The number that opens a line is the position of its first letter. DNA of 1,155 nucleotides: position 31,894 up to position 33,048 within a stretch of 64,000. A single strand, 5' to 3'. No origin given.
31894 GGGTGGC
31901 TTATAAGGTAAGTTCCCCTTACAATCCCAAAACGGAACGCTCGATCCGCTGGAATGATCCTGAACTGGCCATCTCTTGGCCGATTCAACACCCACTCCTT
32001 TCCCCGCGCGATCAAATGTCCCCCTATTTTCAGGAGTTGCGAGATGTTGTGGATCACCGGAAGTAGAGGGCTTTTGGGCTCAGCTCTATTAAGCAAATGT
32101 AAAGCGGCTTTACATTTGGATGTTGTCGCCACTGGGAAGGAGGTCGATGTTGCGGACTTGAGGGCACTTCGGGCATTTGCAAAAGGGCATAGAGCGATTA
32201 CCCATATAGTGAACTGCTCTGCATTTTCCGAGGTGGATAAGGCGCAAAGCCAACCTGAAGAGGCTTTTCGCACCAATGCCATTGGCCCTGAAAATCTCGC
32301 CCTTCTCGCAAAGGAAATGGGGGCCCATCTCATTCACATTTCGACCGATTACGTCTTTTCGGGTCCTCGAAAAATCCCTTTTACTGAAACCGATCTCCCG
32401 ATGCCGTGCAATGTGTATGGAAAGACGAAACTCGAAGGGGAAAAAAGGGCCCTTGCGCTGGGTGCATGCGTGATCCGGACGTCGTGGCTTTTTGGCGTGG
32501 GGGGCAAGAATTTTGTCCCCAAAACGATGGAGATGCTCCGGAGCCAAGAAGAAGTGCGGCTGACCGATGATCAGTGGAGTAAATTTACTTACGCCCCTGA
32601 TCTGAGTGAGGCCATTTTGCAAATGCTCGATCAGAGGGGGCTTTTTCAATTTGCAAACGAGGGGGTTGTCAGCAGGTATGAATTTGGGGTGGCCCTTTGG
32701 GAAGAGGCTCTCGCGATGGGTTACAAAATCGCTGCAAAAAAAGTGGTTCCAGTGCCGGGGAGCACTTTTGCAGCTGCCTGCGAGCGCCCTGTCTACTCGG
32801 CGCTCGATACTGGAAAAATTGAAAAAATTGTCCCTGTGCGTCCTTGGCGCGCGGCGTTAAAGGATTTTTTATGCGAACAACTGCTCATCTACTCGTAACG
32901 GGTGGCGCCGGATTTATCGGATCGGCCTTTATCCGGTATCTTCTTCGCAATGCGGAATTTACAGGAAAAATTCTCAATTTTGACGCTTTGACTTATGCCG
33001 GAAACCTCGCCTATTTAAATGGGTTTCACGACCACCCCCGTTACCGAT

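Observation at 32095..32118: Perfect 23-bp palindrome repeated four times; in three unrelated housekeeping genes it is in-frame and always reads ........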

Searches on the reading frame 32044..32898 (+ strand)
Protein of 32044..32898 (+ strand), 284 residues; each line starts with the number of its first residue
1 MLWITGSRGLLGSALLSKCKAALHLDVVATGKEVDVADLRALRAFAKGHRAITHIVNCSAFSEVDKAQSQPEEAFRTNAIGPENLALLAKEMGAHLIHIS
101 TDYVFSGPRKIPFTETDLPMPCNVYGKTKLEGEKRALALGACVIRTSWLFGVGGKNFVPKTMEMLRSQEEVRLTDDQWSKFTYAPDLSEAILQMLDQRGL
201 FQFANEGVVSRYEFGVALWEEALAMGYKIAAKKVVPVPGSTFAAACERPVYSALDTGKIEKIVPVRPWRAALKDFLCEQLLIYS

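Call 22: search_solved_structures(query=window:32044-32898:+, show_alignments=3)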
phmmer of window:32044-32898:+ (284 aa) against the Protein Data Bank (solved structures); distinct sequences matched with E-value up to 0.001: 22.
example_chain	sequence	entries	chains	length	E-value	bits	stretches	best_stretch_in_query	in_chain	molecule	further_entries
1vl0_A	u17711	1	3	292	9e-43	149.6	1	3-276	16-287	DTDP-4-dehydrorhamnose reductase, rfbD ortholog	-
3sc6_A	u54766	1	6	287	5.9e-35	124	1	4-278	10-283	dTDP-4-dehydrorhamnose reductase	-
1kbz_A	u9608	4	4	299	4.1e-33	117.9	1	54-279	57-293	dTDP-glucose oxidoreductase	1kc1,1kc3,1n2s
4wpg_A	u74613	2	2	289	4.7e-29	104.6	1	1-277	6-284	dTDP-4-dehydrorhamnose reductase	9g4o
8g22_A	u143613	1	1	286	3e-28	102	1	1-278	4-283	dTDP-4-dehydrorhamnose reductase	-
5u9c_A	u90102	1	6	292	6.4e-24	87.8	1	3-255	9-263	dTDP-4-dehydrorhamnose Reductase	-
2ggs_A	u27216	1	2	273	1.9e-23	86.2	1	4-264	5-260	273aa long hypothetical dTDP-4-dehydrorhamnose reductase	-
8ctr_A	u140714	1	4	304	2.5e-23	85.8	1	36-272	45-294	dTDP-4-dehydrorhamnose reductase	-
2ydx_A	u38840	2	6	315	7.8e-23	84.2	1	35-277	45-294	METHIONINE ADENOSYLTRANSFERASE 2 SUBUNIT BETA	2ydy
4ndn_E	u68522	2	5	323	8.5e-23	84.1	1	35-277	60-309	Methionine adenosyltransferase 2 subunit beta | Isoform 2 of Methionine adenosyltransferase 2 subunit beta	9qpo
4ktt_E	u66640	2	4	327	8.9e-23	84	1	35-277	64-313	Methionine adenosyltransferase 2 subunit beta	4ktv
30gd_E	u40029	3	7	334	9.5e-23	83.9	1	35-277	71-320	Isoform 1 of Methionine adenosyltransferase 2 subunit beta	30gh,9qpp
9gpi_D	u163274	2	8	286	2.7e-10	43.1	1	3-154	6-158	dTDP-4-dehydrorhamnose reductase, putative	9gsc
2hun_A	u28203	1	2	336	2.6e-07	33.3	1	34-135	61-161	336aa long hypothetical dTDP-glucose 4,6-dehydratase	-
3enk_A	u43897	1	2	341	3.7e-05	26.3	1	32-134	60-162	UDP-glucose 4-epimerase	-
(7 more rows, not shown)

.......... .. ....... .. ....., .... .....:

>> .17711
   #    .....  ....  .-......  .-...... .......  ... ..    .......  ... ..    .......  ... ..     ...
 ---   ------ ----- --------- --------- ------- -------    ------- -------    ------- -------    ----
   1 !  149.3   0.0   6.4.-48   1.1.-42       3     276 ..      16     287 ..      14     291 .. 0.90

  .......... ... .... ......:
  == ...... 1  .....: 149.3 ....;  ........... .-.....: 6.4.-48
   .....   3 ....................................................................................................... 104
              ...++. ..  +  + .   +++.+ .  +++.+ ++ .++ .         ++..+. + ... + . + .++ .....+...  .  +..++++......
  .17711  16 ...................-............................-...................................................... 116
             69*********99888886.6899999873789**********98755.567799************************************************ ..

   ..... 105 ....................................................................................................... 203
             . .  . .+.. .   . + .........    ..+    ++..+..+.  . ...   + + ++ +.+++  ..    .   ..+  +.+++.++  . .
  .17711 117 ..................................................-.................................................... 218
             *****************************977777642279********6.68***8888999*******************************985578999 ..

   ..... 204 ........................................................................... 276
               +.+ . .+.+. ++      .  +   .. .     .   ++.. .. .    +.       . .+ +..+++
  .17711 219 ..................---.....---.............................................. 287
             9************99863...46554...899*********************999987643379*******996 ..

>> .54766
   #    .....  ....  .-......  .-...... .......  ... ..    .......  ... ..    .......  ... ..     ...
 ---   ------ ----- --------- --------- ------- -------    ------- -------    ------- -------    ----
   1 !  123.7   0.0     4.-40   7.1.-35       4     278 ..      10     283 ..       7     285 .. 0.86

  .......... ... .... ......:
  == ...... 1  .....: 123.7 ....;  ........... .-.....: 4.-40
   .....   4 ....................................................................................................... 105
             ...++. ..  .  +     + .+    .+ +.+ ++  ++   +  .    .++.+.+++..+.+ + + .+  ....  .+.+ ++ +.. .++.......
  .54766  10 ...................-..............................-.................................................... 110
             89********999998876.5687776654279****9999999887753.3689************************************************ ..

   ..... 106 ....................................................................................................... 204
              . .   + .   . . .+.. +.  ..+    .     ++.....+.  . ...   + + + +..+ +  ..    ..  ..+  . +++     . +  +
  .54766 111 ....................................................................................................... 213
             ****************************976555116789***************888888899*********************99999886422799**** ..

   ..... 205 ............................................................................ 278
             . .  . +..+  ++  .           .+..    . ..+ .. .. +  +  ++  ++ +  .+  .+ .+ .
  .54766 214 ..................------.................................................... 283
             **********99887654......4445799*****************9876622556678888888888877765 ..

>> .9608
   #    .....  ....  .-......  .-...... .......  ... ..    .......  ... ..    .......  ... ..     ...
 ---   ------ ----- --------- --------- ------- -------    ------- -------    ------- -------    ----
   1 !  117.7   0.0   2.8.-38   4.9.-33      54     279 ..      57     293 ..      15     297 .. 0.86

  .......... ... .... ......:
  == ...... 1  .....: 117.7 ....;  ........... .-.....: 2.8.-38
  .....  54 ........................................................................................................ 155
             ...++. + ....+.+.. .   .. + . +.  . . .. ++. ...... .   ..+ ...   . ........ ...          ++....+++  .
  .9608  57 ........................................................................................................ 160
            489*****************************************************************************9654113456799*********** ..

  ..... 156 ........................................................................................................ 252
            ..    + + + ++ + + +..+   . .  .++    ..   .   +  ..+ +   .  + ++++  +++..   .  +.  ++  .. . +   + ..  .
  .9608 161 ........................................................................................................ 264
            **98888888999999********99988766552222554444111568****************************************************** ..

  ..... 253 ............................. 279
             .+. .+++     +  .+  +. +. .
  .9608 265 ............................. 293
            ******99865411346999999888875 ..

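Call 64: find_homologous_proteins(query=window:32044-32895:+, max_evalue=1e-30)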
Query window:32044-32895:+ (284 aa): 5005 proteins with E <= 1e-30 among 8000 candidates; the best 120 are listed.
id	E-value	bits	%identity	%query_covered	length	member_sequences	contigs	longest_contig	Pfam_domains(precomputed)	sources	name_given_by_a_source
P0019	4.0e-186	635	99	100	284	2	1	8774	PF04321.24,PF16363.12,PF02719.22,PF07993.19,PF01370.28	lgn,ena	-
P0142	2.6e-165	566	88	100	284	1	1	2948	PF04321.24,PF16363.12,PF01370.28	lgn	-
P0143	9.7e-117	407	63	100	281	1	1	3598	PF04321.24,PF16363.12,PF02719.22,PF01073.26,PF07993.19,PF01370.28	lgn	-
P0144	2.3e-116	406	63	100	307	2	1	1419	PF04321.24,PF16363.12,PF02719.22,PF07993.19,PF01370.28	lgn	-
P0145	2.4e-116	406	64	100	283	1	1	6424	PF04321.24,PF16363.12,PF02719.22,PF07993.19,PF01370.28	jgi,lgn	-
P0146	1.1e-115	404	63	98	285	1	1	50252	PF04321.24,PF16363.12,PF02719.22,PF07993.19,PF01370.28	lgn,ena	-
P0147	2.4e-115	403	62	100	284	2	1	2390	PF04321.24,PF16363.12,PF02719.22,PF07993.19,PF01370.28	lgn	-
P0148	2.4e-115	402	64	100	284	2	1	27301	PF04321.24,PF16363.12,PF02719.22,PF01370.28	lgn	-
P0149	4.7e-115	402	63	100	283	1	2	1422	PF04321.24,PF16363.12,PF02719.22,PF07993.19,PF01370.28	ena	-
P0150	9.4e-115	401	64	100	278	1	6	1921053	PF04321.24,PF16363.12,PF02719.22,PF01370.28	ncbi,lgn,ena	ncbi:MAG: SDR family oxidoreductase [Chlamydiales bacterium]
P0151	1.0e-114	400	62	100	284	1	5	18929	PF04321.24,PF16363.12,PF02719.22,PF07993.19,PF01370.28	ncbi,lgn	-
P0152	1.1e-114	400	62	100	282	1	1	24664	PF04321.24,PF16363.12,PF02719.22,PF07993.19,PF01370.28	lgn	-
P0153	1.5e-114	400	62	98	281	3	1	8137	PF04321.24,PF16363.12,PF02719.22,PF01370.28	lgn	-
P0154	5.9e-114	398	63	100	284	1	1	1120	PF04321.24,PF16363.12,PF02719.22,PF01073.26,PF07993.19,PF01370.28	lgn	-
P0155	1.5e-113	397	61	100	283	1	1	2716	PF04321.24,PF16363.12,PF02719.22,PF01370.28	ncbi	-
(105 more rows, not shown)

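Call 97: search_protein_families(library=pfam, proteins=[window:32044-32898:+], max_evalue=0.00001)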
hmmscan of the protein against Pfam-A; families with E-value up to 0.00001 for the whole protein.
window:32044-32898:+ (284 aa): 5 families
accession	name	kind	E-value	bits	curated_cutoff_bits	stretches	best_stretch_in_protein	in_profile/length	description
PF04321.23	RmlD_sub_bind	-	1.7e-67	227.9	27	1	2-278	3-284/287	RmlD substrate binding domain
PF01370.27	Epimerase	-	1.3e-22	80.8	20.9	1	4-197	3-227/240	NAD dependent epimerase/dehydratase family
PF16363.11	GDP_Man_Dehyd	-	7.1e-13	49.1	27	1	33-198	58-240/332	GDP-mannose 4,6 dehydratase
PF02719.21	Polysacc_synt_2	-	4e-06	26.7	20.2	0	34-139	61-152/293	Polysaccharide biosynthesis protein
PF07993.18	NAD_binding_4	-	7.9e-06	25.6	20.1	0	50-134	87-186/258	Male sterility protein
